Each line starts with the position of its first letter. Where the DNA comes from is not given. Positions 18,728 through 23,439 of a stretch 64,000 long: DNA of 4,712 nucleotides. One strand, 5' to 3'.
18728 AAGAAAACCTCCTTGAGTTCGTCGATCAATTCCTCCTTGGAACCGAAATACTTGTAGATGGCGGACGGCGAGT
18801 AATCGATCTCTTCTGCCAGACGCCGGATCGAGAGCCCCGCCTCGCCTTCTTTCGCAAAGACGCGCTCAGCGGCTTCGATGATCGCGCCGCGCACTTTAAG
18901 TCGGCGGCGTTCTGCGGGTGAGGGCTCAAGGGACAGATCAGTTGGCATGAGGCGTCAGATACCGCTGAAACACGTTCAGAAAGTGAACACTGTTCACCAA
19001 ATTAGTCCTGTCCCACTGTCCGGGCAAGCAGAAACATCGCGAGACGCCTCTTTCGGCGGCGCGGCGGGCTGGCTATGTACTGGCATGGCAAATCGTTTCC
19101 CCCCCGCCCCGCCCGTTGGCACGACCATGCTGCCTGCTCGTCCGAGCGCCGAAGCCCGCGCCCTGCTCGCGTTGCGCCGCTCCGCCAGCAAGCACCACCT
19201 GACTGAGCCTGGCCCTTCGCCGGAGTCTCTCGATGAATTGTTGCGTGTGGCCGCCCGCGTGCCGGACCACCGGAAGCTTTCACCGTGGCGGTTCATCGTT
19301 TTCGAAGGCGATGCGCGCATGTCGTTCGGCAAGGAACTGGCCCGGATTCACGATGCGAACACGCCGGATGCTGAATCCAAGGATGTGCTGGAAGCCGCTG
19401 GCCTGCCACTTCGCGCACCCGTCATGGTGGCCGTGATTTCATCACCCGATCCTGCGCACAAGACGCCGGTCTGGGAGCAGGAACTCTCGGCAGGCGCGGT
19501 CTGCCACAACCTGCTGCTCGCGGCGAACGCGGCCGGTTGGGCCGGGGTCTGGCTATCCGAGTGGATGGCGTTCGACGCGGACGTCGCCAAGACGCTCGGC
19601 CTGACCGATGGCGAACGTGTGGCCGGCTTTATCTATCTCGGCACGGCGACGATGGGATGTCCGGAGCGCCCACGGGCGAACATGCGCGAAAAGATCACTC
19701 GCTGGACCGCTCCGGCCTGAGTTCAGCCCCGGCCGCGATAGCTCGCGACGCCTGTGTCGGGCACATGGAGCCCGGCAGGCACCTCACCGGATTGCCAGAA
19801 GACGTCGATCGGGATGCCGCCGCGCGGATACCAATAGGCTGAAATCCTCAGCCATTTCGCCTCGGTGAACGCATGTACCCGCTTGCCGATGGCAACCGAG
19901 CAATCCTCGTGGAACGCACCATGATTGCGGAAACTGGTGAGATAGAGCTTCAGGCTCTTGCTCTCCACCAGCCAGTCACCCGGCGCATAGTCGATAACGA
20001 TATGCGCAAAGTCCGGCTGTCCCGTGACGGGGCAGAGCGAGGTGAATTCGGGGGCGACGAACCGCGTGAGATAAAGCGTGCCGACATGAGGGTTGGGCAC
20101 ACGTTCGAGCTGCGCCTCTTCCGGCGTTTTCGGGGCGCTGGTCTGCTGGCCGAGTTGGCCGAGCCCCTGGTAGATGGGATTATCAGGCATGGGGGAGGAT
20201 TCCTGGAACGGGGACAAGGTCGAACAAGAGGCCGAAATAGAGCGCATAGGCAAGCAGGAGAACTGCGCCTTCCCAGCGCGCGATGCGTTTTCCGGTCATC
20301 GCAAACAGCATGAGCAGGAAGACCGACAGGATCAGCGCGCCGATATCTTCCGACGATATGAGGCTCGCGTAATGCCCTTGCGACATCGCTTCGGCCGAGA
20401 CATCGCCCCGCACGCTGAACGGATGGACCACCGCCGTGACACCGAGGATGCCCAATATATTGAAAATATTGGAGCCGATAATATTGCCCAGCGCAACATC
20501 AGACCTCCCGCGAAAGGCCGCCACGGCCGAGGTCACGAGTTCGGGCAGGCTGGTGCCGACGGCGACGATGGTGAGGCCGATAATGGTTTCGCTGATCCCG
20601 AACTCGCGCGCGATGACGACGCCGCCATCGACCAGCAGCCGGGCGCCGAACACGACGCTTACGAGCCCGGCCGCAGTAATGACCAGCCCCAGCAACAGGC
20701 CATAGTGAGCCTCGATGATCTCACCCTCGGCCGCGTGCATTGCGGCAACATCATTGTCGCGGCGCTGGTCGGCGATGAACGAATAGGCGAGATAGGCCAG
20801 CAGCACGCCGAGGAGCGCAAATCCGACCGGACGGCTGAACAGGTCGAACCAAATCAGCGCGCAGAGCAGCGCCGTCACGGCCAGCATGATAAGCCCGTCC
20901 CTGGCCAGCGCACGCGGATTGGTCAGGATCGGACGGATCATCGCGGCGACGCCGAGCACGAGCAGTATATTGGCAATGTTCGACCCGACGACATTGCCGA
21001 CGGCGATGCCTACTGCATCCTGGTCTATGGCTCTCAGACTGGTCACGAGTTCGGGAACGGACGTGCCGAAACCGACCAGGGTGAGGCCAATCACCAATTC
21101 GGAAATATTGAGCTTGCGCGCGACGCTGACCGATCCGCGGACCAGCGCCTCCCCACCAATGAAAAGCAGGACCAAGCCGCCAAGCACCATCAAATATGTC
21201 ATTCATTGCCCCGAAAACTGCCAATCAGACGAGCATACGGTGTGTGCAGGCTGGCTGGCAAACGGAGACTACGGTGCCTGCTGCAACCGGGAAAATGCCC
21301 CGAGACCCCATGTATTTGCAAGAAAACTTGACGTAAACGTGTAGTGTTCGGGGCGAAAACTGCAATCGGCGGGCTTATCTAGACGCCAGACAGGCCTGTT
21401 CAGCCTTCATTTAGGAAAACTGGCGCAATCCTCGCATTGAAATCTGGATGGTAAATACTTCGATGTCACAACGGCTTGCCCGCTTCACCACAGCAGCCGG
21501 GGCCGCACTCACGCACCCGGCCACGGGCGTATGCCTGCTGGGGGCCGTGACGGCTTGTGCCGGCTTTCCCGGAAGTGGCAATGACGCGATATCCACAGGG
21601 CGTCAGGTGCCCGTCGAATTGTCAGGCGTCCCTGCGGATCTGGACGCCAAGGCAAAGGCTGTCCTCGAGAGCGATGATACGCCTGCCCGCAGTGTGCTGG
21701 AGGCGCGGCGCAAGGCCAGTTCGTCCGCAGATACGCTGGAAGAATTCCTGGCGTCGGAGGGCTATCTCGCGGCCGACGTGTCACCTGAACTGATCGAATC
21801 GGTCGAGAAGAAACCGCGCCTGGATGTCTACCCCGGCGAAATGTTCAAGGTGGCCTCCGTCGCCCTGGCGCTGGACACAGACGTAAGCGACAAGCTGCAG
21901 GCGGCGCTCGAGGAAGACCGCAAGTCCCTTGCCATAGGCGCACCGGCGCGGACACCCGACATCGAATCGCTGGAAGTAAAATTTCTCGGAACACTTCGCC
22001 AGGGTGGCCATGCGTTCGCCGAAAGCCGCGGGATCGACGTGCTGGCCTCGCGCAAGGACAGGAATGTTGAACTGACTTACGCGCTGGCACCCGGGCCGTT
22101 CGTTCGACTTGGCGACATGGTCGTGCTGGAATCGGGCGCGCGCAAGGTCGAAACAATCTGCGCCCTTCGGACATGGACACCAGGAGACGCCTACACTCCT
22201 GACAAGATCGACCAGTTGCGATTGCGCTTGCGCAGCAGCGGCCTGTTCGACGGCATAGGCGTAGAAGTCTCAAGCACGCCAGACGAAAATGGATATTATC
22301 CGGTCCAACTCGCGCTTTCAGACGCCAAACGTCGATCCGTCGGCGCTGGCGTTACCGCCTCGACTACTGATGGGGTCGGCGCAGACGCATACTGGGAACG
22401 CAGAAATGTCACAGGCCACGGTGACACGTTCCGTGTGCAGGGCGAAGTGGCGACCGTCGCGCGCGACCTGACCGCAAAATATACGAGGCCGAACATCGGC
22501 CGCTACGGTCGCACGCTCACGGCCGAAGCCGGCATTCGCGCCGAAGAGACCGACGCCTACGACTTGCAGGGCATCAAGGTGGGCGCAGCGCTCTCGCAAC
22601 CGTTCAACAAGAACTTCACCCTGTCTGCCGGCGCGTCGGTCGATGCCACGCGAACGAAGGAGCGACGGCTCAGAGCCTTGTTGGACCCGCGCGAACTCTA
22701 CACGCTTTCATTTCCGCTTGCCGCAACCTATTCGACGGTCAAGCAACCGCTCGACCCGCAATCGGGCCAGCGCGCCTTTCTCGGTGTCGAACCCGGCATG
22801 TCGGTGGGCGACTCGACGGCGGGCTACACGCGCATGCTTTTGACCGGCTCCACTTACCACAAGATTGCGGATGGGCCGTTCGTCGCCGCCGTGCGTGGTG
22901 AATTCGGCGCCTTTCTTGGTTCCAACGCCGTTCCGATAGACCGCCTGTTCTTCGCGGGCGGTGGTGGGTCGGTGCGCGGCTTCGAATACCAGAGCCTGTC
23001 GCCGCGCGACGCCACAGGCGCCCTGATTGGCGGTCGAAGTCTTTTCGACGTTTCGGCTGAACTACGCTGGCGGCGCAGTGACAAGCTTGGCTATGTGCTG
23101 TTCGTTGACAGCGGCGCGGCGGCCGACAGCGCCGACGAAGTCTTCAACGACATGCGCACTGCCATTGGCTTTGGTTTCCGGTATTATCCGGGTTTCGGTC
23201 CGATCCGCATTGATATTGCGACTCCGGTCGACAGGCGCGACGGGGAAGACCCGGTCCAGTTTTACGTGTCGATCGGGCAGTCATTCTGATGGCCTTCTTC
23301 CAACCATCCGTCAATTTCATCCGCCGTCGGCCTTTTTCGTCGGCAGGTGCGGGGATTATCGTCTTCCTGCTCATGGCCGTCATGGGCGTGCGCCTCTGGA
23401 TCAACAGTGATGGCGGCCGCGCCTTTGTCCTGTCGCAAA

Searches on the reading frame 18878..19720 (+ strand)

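Call 29: search_protein_families(library=pfam, proteins=[window:18878-19720:+], max_evalue=0.0001)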
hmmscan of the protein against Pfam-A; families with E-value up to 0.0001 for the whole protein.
window:18878-19720:+ (280 aa): 1 family
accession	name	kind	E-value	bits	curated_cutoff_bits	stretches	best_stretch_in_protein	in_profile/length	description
PF00881.29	Nitroreductase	-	2.2e-21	77.2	23.5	1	100-255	4-166/167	Nitroreductase family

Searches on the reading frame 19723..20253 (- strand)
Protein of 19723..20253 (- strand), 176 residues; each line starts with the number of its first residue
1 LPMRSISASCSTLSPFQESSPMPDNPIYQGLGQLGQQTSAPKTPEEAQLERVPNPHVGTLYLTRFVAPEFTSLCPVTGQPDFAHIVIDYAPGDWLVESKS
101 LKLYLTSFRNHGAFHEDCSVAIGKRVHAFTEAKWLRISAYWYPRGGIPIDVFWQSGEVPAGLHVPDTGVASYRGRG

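Call 29: search_protein_families(library=pfam, proteins=[window:19723-20253:-], max_evalue=0.0001)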
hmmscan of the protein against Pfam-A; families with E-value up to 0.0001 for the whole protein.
window:19723-20253:- (176 aa): 1 family
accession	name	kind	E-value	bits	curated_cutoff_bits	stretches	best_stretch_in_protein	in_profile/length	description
PF14489.11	QueF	-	1.7e-29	102.3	27.3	1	80-157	1-78/81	QueF-like protein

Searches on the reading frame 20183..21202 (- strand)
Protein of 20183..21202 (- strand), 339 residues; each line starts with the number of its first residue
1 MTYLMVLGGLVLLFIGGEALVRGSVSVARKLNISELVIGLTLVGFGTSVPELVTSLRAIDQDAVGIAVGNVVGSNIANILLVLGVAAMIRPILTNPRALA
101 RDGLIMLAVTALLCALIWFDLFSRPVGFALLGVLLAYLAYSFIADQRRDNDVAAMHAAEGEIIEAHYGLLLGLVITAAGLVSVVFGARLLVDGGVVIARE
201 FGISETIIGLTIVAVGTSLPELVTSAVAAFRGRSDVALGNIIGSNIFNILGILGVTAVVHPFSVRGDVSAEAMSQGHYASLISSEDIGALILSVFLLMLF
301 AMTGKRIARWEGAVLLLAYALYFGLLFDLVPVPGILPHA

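Call 29: search_protein_families(library=pfam, proteins=[window:20183-21202:-], max_evalue=0.0001)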
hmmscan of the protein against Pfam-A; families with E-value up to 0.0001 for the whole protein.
window:20183-21202:- (339 aa): 1 family
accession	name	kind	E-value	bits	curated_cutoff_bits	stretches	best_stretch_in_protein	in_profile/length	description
PF01699.29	Na_Ca_ex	-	7.8e-61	204.9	24.9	2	172-325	2-148/151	Sodium/calcium exchanger protein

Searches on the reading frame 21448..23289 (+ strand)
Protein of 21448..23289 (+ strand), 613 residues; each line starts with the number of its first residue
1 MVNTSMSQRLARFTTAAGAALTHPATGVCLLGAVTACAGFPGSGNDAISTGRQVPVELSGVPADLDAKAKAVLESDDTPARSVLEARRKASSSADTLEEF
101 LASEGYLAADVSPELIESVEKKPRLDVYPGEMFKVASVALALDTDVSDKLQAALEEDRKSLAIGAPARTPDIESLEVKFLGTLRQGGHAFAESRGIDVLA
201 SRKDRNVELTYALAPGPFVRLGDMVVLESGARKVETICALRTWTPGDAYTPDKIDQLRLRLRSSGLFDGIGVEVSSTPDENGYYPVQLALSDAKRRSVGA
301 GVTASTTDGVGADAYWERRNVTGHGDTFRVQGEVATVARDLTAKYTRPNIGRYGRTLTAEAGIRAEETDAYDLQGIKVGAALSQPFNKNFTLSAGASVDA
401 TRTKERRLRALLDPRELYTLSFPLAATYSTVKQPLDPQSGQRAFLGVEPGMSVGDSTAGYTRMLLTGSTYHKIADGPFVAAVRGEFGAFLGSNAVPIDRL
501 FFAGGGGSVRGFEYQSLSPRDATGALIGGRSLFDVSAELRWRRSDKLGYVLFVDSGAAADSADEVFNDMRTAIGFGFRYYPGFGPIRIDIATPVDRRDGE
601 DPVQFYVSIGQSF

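Call 29: search_protein_families(library=pfam, proteins=[window:21448-23289:+], max_evalue=0.0001)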
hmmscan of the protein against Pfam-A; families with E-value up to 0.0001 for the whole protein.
window:21448-23289:+ (613 aa): 1 family
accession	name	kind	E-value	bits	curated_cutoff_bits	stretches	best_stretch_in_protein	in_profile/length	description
PF01103.29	Omp85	-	1.7e-47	163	24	1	320-613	1-325/325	Omp85 superfamily domain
